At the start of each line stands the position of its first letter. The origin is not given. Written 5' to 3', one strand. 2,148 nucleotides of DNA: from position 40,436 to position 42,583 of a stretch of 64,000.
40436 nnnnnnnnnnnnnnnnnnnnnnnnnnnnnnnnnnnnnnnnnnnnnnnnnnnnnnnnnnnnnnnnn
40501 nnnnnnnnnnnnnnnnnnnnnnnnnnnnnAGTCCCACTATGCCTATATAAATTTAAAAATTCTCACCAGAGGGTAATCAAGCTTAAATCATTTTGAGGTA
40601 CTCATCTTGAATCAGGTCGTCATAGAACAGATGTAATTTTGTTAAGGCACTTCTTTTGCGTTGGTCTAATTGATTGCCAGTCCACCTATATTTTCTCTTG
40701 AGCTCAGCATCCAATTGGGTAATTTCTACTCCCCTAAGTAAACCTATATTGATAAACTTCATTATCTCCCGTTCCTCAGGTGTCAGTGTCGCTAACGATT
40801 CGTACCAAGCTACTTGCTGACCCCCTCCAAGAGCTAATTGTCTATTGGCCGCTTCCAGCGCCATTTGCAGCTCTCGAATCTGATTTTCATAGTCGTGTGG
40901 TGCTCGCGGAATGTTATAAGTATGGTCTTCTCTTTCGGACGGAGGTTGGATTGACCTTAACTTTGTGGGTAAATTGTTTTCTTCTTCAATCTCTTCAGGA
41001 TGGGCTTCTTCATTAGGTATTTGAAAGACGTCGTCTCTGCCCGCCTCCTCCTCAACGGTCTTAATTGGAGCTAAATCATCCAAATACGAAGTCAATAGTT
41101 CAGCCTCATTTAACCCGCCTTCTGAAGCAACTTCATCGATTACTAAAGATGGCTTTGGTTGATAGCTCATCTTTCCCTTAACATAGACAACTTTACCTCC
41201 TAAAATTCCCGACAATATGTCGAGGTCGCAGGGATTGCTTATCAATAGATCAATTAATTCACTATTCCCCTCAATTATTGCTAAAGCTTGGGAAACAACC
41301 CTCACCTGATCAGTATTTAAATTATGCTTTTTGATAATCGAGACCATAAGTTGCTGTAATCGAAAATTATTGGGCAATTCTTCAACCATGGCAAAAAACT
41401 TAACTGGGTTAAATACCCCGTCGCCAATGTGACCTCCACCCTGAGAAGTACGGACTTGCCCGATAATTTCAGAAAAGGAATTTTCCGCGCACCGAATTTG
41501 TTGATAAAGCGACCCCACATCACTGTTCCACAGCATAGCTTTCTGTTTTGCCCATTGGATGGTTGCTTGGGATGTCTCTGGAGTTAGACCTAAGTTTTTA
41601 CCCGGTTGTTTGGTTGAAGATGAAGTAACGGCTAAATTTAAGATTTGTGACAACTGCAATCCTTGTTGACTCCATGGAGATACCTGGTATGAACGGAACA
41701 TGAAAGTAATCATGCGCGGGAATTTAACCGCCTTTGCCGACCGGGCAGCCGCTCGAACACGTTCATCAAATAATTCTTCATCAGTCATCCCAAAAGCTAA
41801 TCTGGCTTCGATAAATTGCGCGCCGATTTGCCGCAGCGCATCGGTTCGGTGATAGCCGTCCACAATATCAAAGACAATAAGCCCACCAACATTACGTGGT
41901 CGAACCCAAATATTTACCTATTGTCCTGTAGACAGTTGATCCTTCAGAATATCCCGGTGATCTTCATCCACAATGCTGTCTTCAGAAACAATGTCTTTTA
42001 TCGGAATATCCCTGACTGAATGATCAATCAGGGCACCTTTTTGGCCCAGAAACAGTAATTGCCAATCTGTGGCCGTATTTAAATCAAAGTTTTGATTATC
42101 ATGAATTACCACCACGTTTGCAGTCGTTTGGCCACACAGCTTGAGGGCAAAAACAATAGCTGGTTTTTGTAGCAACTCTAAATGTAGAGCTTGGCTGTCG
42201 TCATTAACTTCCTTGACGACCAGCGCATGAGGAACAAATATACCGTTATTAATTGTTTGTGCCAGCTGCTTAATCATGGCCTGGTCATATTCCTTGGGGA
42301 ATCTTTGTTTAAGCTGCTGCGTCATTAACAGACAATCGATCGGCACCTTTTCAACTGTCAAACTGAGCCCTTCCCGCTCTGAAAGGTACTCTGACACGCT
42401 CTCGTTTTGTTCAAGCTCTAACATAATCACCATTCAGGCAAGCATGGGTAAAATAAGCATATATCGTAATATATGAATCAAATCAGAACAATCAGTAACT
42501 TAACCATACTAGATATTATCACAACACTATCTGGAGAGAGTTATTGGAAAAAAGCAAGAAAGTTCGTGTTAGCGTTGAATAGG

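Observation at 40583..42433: ParB-like gene split by a single in-frame TAG inside its conserved domain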

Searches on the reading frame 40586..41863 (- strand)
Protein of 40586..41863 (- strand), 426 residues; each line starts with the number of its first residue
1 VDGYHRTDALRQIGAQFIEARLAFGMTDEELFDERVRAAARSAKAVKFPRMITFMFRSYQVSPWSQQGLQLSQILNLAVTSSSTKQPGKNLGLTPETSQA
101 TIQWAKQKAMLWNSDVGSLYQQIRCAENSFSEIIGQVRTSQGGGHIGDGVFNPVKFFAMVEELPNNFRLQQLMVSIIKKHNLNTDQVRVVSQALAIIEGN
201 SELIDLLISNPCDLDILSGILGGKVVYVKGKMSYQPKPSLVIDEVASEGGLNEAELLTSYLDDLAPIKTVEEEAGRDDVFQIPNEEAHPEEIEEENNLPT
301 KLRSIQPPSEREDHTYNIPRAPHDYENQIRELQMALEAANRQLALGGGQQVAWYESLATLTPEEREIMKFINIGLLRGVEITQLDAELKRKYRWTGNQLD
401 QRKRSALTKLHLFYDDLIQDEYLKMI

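Call 33: find_encoding_contigs(protein=window:40586-41863:-, flank=5000, max_places=6)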
Protein seq(426 aa) (426 aa): no gene with exactly this product is on record in the collection.

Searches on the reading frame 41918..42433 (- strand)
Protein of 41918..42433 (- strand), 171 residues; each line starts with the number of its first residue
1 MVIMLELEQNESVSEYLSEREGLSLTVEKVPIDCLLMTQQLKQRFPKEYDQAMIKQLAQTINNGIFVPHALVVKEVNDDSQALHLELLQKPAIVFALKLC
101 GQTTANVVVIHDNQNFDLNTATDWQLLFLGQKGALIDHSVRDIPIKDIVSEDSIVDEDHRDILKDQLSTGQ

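Call 15: find_encoding_contigs(protein=window:41918-42433:-, flank=10000, max_places=6)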
Protein window:41918-42433:- (171 aa): 2 contigs read that carry it; 2 places shown.
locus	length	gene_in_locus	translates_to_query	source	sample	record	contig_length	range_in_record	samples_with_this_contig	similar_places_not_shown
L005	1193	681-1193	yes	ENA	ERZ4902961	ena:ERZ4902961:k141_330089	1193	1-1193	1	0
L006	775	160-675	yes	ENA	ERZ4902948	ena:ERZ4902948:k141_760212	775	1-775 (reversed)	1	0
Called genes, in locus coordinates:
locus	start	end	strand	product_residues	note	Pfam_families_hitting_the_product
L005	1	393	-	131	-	?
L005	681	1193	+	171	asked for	?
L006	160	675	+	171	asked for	-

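Call 59: list_cluster_members(proteins=[window:41921-42433:-, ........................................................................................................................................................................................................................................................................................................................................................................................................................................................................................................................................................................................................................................, window:40586-41863:-])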
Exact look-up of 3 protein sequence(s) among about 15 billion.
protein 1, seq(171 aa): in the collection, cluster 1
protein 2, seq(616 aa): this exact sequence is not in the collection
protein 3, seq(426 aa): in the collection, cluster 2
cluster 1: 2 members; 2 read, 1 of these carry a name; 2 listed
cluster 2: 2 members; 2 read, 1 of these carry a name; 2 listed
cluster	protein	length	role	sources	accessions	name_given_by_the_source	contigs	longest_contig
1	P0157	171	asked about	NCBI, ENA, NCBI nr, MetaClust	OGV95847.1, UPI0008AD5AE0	hypothetical protein A2W24_02215 [Microgenomates group bacterium RBG_16_45_19] | MAG: hypothetical protein A2W24_02215 [Microgenomates group bacterium RBG_16_45_19] | status=active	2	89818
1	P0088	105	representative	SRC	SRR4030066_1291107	-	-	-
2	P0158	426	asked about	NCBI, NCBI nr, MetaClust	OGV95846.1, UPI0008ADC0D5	hypothetical protein A2W24_02210 [Microgenomates group bacterium RBG_16_45_19] | MAG: hypothetical protein A2W24_02210 [Microgenomates group bacterium RBG_16_45_19] | status=active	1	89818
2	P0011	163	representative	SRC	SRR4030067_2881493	-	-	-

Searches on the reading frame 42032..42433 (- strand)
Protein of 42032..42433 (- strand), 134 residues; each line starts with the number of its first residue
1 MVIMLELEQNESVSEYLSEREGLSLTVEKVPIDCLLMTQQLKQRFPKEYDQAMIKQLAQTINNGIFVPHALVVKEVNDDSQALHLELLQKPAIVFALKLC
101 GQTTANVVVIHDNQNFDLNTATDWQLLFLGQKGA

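Call 77: predict_structure(alignment_id=A5)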
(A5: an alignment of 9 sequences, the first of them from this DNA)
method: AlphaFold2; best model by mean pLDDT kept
length: 134 residues; sequences in the alignment: 9
mean_pLDDT: 87.1   pTM: 0.78
mean pLDDT of the five models: 87.1, 87.0, 86.7, 86.0, 85.6
residues with pLDDT >= 90: 100; 70-90: 18; 50-70: 2; < 50: 14
segments of 3 or more residues with pLDDT < 50: 1-14
pLDDT, mean of each block of 10 residues (from residue 1): 36 61 92 94 95 97 93 92 92 97 96 90 95 93
secondary structure, 60 per line:
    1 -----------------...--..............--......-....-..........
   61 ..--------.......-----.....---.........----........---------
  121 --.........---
elements in order: E18-20 E23-31 H39-44 H46-49 H51-62 E71-77 E83-87 H91-99 E104-111 H123-131

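Call 79: fold_search(model_id=the predicted structure, library=pdb)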
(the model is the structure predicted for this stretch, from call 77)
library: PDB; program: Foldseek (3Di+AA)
matches with E <= 10: 302; with E <= 0.001: 27
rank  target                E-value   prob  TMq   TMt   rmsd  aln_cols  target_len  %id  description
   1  1xw3                  1.5e-05  1.00  0.52  0.62   5.4        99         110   17  Crystal Structure of Human Sulfiredoxin (Srx) (released 2005-05-24)
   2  3cyi                  2.3e-05  1.00  0.52  0.63   4.2        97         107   18  Crystal Structure of Human Sulfiredoxin (Srx) in Complex with ATP:Mg2+ (released 2008-07-01)
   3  1xw4                  4.9e-05  1.00  0.52  0.62   4.8        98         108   17  Crystal Structure of Human Sulfiredoxin (Srx) in Complex with ADP (released 2005-05-24)
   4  7bnr_A                9.3e-05  1.00  0.50  0.35   4.5       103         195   16  Crystal structure of a ParB Q52A mutant from Myxococcus xanthus bound to CTPyS (released 2021-09-08)
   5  7ol9_B                1.3e-04  1.00  0.48  0.34   6.6       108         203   16  Crystal structure of C-terminally truncated Bacillus subtilis nucleoid occlusion protein (Noc) complexed to the Noc-bi (released 2022-03-09)
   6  7lj1_g                1.4e-04  1.00  0.49  0.62   2.8        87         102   17  Human Prx1-Srx Decameric Complex (released 2021-07-14)
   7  7lj1_i                1.4e-04  1.00  0.49  0.62   2.9        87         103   17  Human Prx1-Srx Decameric Complex (released 2021-07-14)
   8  5k5d_C                1.5e-04  1.00  0.47  0.27   5.6       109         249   14  Structure of the C2221 form of Pnob8-like ParB-N domain (released 2016-06-15)
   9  7lj1_b                1.8e-04  1.00  0.49  0.60   2.8        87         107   17  Human Prx1-Srx Decameric Complex (released 2021-07-14)
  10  2rii_X                1.8e-04  1.00  0.51  0.63   8.2       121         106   16  Crystal Structure of Human Peroxiredoxin I in complex with Sulfiredoxin (released 2008-01-08)
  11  7lj1_a                2.0e-04  1.00  0.49  0.60   2.8        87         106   17  Human Prx1-Srx Decameric Complex (released 2021-07-14)
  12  7lj1_d                2.1e-04  1.00  0.49  0.59   2.8        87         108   17  Human Prx1-Srx Decameric Complex (released 2021-07-14)
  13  7nfu_B                2.3e-04  1.00  0.44  0.29   7.1       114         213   21  Crystal structure of C-terminally truncated Geobacillus thermoleovorans nucleoid occlusion protein Noc (released 2021-02-17)
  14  1yzs_MODEL_1_A        2.3e-04  1.00  0.47  0.52   9.0       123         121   16  Solution structure of human sulfiredoxin (srx) (released 2005-03-22)
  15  3hy2_X                2.8e-04  1.00  0.49  0.63   7.9       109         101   16  Crystal Structure of Sulfiredoxin in Complex with Peroxiredoxin I and ATP:Mg2+ (released 2009-10-06)
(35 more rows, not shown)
